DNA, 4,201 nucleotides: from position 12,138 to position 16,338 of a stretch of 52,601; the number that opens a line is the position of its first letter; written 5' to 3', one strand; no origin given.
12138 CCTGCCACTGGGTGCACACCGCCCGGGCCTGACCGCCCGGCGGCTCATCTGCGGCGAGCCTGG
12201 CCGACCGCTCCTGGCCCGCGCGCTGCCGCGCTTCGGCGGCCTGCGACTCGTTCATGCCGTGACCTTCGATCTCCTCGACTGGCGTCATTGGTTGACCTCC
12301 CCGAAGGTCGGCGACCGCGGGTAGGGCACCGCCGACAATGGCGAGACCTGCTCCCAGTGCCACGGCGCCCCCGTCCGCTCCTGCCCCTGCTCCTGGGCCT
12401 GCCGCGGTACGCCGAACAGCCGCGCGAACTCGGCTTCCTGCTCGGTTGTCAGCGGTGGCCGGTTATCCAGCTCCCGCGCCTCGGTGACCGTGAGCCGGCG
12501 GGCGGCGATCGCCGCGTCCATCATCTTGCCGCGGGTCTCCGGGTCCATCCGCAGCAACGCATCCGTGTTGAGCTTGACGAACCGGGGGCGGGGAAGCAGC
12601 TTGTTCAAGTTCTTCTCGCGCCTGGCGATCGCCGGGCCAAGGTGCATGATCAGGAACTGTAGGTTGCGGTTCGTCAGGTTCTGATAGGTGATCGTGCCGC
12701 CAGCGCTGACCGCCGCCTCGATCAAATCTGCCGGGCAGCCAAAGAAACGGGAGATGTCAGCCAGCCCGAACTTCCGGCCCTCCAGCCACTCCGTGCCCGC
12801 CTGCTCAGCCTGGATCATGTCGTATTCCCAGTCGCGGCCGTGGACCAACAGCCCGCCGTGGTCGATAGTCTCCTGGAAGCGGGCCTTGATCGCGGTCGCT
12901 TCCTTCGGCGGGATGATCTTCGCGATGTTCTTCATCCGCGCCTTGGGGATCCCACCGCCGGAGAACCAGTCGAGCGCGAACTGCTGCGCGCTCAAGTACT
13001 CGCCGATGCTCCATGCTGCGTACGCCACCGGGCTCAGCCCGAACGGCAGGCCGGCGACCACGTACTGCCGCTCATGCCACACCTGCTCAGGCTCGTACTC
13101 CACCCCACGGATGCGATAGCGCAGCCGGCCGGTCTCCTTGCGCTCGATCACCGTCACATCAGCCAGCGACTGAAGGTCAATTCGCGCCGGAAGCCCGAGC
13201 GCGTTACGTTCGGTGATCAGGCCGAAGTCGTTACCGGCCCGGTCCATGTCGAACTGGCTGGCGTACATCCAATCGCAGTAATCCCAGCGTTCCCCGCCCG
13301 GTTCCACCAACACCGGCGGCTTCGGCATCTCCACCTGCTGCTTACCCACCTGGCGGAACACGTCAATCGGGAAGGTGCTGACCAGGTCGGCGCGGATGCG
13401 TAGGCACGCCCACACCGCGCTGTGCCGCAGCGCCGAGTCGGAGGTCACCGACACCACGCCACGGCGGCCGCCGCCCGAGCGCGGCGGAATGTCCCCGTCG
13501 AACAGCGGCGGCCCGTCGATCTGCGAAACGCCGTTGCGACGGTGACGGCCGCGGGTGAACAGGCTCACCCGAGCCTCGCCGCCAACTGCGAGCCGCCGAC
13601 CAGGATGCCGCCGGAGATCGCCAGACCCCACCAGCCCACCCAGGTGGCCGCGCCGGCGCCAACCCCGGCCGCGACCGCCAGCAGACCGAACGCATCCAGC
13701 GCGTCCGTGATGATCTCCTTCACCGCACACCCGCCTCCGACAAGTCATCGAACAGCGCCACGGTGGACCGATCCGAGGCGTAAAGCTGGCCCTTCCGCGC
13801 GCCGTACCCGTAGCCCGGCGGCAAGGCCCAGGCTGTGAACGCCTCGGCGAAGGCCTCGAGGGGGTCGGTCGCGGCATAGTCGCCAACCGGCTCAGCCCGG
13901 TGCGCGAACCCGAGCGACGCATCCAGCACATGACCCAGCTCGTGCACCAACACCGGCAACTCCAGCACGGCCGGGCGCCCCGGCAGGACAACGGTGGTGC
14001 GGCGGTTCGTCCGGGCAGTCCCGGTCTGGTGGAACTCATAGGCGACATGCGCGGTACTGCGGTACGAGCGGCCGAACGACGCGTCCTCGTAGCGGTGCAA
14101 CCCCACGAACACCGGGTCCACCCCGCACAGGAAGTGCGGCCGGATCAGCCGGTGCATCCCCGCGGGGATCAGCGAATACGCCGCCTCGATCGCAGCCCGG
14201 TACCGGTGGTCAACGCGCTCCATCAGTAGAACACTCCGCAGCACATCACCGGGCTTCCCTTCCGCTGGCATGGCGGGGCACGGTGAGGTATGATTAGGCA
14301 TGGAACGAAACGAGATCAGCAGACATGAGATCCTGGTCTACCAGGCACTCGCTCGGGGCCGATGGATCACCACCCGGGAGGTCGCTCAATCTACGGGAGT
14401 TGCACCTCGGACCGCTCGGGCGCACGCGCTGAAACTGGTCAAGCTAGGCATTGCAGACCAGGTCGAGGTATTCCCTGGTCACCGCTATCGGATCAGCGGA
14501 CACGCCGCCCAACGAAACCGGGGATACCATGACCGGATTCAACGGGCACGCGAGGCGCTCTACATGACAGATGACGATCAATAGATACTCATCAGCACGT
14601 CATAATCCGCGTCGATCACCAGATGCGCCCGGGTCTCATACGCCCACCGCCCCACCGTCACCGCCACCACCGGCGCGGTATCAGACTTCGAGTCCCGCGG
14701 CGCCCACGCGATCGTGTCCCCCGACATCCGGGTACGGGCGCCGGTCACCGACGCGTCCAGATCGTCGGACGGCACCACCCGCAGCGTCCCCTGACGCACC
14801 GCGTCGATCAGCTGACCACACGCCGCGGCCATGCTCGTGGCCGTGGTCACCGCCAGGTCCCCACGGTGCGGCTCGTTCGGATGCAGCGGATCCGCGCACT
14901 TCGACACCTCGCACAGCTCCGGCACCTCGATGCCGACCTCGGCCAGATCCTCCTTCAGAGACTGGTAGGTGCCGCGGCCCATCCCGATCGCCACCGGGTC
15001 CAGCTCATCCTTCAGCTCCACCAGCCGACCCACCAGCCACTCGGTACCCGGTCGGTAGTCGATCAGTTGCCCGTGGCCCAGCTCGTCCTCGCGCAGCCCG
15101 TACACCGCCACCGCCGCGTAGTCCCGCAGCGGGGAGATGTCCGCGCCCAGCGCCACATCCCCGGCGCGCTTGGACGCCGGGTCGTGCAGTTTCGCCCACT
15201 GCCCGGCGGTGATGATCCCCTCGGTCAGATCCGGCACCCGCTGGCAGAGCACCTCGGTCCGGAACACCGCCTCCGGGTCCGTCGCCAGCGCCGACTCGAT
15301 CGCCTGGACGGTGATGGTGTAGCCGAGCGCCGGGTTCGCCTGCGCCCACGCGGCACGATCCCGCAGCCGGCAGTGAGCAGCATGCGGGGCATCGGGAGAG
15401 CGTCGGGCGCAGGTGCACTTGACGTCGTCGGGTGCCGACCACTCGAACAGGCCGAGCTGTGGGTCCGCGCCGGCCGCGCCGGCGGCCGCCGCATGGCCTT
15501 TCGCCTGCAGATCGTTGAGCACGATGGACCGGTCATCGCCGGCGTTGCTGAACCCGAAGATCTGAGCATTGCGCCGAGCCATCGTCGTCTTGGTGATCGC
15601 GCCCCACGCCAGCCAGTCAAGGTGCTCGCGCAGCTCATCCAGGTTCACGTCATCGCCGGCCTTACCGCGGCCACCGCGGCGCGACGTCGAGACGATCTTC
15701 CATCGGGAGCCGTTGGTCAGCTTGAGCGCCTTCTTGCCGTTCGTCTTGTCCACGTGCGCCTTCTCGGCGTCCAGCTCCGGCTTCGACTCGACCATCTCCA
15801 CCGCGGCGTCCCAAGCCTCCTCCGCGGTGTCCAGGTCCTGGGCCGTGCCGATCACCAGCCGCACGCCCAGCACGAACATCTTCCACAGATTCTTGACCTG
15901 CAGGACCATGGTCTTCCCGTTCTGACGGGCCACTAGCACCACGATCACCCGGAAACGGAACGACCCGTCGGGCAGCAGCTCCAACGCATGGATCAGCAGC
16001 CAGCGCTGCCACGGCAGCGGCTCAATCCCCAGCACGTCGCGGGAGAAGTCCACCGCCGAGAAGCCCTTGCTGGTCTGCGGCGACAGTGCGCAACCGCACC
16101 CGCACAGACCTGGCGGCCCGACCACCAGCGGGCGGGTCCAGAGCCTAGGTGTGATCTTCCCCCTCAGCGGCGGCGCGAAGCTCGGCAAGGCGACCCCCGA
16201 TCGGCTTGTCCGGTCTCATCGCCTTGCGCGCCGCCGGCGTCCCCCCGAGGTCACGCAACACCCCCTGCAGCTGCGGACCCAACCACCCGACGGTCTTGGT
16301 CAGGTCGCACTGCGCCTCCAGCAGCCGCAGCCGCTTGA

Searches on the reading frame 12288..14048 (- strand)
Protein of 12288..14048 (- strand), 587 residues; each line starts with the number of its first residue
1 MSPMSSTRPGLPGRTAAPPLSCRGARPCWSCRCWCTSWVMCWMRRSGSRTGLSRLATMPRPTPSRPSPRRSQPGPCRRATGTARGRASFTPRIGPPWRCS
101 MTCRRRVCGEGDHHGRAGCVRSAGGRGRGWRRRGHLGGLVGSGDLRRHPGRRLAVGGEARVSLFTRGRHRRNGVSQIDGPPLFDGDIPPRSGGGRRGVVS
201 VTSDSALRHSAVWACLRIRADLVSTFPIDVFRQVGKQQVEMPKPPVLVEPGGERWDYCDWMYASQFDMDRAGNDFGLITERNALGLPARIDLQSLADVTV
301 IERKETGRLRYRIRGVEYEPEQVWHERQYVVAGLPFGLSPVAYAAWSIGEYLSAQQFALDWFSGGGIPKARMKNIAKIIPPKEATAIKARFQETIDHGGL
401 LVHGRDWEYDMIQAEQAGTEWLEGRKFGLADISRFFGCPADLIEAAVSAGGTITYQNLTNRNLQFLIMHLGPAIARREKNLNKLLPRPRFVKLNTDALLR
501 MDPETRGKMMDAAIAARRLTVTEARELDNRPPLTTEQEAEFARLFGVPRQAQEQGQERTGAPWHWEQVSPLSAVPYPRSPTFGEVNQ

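Call 12: search_protein_families(library=pfam, proteins=[window:12288-14048:-], max_evalue=0.01)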
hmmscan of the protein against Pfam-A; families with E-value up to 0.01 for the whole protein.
window:12288-14048:- (587 aa): 1 family
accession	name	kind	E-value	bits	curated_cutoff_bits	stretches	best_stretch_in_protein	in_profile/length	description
PF04860.17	Phage_portal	-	1.2e-36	127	39.1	1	210-529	1-321/321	Phage portal protein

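Call 13: search_protein_families(library=phrogs, proteins=[window:12288-14048:-], max_evalue=0.01)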
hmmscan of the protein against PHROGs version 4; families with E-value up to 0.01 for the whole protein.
window:12288-14048:- (587 aa): 5 families
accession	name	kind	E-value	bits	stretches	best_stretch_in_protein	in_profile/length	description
phrog_12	-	head and packaging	6.8e-40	138.7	1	158-539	45-423/646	portal protein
phrog_2662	-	head and packaging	1e-14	55.1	1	316-536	184-411/717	portal protein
phrog_5929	-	head and packaging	3.2e-14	53.8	1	377-535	25-187/228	portal protein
phrog_11323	-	unknown function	9.1e-07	30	1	453-533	8-93/130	-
phrog_21454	-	unknown function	0.0086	16.3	0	495-535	125-165/320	-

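Call 46: search_dna_similar(query=window:12288-14048:-, collection=phages, mode=protein, max_rows=12)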
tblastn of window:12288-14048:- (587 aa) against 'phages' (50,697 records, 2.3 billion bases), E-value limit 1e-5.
Records with a match: 603; places in all: 603; records where one place covers at least 80% of the query: 0.
Best place of each record, by identity: <60% 603.
By first word of the organism name: Microbacterium 138; Streptococcus 66; Mycobacterium 61; Escherichia 47; Ralstonia 46; Pseudomonas 43; Klebsiella 33; Moraxella 23; Burkholderia 18; Streptomyces 13; and 48 more.
By host as written in the record: Microbacterium foliorum NRRL B-24224 93; Mycobacterium smegmatis mc2 155 45; Escherichia coli 37; Microbacterium foliorum NRRL B-24224 SEA 35; Ralstonia solanacearum 35; - 27; Moraxella catarrhalis 23; Klebsiella pneumoniae 21; and 181 more.
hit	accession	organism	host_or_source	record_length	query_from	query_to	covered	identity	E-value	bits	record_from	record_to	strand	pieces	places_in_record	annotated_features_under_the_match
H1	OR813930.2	Mycobacterium phage WXIN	Mycolicibacterium septicum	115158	154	533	65%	27.9%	1e-26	121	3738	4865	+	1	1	portal protein | hypothetical protein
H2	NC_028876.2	Mycobacterium phage Ariel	Mycobacterium smegmatis mc2 155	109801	161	533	64%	27.3%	7e-26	119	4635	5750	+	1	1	11: portal protein | 10: membrane protein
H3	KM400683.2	Mycobacterium phage Ariel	Mycobacterium smegmatis mc2 155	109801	161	533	64%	27.3%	7e-26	119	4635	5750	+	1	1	11: portal protein | 10: membrane protein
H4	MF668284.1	Mycobacterium phage Squint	Mycobacterium smegmatis mc2 155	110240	161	533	64%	27.3%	7e-26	119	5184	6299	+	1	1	portal protein | membrane protein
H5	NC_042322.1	Mycobacterium phage LittleE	Mycobacterium smegmatis mc2 155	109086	161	533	64%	27.3%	9e-26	119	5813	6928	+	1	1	11: portal protein | 10: hypothetical protein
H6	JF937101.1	Mycobacterium phage LittleE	Mycobacterium smegmatis mc2 155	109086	161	533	64%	27.3%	9e-26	119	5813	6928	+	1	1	11: portal protein | 10: membrane protein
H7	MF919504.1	Mycobacterium phage DmpstrDiver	Mycobacterium smegmatis mc2 155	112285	206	554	59%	27.8%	2e-27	124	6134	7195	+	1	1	portal protein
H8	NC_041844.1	Mycobacterium phage Optimus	Mycobacterium smegmatis mc2 155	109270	206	554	59%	27.8%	3e-27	123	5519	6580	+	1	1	9: portal protein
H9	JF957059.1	Mycobacterium phage Optimus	Mycobacterium smegmatis mc2 155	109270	206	554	59%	27.8%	3e-27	123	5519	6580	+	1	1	9: portal protein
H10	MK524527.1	Mycobacterium phage ThreeRngTarjay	Mycobacterium smegmatis mc2 155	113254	206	554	59%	27.8%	3e-27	123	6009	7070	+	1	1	11: portal protein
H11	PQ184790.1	Mycobacterium phage Dove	Mycobacterium smegmatis mc2 155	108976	206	554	59%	27.5%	1e-26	121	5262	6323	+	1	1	9: portal protein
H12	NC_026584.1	Mycobacterium phage Minerva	Mycobacterium smegmatis mc2 155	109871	206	554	59%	27.5%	1e-26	121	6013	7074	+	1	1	11: portal protein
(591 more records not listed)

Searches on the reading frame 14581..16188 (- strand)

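Call 70: search_protein_families(library=pfam, proteins=[window:14581-16188:-], max_evalue=0.001)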
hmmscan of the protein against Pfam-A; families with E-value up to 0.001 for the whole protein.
window:14581-16188:- (536 aa): 1 family
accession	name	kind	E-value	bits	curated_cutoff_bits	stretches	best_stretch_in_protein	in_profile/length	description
PF20441.4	TerL_nuclease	-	0.00048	19.8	24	1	271-369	16-118/286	Terminase large subunit, endonuclease domain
